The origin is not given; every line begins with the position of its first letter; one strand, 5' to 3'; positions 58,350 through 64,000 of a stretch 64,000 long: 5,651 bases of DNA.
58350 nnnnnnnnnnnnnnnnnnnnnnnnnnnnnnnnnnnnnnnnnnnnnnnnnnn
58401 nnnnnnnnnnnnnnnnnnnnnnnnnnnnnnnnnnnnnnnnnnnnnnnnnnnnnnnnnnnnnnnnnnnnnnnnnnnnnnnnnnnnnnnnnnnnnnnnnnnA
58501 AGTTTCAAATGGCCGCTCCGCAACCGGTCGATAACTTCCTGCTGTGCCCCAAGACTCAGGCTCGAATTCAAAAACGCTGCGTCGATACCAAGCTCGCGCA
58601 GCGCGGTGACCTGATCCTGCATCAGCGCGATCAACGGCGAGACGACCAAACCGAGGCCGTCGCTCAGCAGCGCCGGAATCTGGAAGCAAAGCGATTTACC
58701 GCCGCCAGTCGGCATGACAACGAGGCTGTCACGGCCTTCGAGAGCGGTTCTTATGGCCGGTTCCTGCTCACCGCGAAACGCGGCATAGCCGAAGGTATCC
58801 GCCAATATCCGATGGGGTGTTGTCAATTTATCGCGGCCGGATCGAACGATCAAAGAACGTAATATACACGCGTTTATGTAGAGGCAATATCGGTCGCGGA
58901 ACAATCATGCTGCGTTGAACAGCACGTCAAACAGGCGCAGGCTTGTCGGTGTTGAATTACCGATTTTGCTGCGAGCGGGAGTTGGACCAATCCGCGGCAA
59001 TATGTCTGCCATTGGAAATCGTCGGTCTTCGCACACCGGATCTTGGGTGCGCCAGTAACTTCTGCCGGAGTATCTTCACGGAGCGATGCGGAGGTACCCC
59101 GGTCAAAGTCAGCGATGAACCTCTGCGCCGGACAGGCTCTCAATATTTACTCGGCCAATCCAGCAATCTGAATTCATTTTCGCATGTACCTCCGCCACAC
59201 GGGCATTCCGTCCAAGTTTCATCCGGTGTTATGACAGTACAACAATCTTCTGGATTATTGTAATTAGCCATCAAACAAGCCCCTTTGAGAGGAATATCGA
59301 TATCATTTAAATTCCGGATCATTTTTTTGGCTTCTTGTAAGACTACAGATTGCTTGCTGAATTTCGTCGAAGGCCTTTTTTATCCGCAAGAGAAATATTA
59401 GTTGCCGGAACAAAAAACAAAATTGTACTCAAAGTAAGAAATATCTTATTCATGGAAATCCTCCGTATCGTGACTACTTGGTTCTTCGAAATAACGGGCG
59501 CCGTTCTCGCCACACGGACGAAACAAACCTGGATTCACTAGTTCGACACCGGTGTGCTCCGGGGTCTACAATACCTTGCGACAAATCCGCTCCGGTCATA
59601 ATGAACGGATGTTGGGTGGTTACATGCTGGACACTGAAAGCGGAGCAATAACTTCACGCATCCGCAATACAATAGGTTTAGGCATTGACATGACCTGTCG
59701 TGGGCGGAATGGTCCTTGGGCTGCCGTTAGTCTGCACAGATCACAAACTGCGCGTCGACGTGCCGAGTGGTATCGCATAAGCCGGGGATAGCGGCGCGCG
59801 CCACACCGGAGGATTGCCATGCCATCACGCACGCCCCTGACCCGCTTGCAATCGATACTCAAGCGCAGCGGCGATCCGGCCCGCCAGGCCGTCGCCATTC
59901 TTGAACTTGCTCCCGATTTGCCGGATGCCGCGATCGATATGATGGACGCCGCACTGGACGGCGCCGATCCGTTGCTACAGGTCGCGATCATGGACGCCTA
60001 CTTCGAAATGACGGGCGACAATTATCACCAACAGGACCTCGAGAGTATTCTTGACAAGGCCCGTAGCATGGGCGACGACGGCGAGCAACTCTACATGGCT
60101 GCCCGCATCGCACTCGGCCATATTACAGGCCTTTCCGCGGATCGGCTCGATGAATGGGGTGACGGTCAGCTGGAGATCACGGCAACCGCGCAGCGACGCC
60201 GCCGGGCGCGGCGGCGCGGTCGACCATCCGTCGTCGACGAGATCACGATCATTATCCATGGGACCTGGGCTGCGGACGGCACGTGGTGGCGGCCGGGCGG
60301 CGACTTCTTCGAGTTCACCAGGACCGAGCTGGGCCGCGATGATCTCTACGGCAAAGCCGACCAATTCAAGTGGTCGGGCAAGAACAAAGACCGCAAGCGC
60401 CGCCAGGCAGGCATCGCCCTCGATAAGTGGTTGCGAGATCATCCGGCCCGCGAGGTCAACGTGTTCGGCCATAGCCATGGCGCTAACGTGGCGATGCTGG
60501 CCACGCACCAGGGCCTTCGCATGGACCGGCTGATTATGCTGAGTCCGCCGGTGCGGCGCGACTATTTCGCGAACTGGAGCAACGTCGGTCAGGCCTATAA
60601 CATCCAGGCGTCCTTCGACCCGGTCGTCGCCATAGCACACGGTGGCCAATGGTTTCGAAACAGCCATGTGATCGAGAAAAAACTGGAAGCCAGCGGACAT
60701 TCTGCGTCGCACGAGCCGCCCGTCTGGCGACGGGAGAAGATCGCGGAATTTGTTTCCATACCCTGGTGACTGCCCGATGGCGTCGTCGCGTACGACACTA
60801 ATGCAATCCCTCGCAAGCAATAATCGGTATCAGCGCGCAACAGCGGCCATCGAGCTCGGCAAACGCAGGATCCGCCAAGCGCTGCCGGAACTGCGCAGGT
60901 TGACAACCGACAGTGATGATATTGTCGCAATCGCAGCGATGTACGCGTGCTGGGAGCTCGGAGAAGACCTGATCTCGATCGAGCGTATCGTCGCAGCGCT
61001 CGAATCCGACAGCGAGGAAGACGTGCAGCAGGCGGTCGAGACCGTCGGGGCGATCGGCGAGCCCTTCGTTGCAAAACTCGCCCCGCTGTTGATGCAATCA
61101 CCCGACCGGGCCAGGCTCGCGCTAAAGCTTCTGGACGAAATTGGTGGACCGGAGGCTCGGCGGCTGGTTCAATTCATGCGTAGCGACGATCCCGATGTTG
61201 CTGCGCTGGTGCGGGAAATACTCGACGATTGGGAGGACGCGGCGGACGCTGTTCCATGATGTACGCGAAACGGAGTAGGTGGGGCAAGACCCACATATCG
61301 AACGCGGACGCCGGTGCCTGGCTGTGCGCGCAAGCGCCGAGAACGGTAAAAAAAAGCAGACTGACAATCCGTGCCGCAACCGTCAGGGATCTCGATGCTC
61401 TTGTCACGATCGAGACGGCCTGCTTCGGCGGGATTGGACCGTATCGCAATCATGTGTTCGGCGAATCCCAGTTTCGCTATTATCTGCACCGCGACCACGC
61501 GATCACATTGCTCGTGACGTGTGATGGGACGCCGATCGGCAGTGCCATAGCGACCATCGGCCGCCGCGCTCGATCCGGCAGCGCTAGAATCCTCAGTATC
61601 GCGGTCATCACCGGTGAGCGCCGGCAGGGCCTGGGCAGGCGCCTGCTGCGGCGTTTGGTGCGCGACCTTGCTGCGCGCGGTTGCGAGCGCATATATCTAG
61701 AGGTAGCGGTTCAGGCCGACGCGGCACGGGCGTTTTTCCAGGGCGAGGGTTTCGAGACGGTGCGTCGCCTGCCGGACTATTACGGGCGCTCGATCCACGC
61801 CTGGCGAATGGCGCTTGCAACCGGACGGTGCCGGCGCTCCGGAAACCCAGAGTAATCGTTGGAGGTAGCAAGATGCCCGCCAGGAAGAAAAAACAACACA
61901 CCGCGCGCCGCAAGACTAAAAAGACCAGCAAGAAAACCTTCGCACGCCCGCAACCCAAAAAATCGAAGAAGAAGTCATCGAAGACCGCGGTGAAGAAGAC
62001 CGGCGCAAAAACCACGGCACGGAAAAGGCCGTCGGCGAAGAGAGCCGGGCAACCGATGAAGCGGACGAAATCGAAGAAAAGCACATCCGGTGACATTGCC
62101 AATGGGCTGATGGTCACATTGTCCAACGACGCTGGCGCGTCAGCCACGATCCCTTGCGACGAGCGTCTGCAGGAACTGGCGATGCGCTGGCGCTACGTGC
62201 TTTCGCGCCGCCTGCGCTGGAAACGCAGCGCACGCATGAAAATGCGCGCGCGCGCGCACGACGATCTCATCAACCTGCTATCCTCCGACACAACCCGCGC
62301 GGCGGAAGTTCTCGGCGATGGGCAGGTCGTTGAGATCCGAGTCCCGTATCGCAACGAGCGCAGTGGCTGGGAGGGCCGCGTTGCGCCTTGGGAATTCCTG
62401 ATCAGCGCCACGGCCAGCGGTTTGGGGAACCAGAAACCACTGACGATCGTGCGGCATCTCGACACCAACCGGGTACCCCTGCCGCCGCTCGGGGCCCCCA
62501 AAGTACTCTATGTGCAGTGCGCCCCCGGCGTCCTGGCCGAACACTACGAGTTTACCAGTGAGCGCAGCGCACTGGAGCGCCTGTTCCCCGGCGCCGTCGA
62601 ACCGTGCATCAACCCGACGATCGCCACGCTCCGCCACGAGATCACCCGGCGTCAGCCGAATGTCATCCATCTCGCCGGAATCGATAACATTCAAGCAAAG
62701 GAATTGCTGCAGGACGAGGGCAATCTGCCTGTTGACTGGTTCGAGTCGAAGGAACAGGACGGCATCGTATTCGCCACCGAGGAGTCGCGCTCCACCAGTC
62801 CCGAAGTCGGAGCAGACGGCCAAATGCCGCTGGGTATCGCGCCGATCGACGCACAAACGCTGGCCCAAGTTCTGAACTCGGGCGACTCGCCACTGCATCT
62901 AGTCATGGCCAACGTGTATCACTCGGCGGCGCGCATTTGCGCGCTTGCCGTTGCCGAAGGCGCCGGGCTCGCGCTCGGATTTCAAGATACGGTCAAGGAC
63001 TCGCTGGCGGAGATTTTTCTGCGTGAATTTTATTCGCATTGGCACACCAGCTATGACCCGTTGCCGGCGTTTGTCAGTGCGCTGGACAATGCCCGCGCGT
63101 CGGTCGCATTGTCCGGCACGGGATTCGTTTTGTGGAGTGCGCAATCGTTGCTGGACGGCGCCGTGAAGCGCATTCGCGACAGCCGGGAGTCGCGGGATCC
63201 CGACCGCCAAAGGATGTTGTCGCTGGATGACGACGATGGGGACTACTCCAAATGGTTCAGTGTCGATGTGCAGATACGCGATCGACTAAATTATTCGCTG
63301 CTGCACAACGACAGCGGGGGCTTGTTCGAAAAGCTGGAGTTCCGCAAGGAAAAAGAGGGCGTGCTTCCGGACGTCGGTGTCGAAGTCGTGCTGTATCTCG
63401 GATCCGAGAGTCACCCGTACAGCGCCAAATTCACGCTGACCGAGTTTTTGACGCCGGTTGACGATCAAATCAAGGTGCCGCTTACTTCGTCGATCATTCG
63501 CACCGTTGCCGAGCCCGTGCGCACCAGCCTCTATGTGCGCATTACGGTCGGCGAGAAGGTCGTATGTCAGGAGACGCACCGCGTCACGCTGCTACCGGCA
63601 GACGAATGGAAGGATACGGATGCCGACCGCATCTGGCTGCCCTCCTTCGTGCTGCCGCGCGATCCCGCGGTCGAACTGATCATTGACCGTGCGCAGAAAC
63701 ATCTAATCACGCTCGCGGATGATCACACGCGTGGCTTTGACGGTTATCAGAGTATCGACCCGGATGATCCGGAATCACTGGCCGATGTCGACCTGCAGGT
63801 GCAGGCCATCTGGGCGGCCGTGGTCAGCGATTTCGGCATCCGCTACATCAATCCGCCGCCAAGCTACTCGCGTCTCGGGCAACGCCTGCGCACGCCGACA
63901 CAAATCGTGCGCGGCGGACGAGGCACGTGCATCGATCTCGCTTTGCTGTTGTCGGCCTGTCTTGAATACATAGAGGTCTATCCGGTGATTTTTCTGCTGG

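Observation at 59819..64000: Uncharacterised four-gene operon: HEAT + alpha/beta-hydrolase, HEAT, GNAT, and a Lys-rich CHAT-like/transglutaminase-like giant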

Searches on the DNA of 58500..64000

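Call 108: search_rna_families(source=window, start=58500, end=64000, threshold=gathering)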
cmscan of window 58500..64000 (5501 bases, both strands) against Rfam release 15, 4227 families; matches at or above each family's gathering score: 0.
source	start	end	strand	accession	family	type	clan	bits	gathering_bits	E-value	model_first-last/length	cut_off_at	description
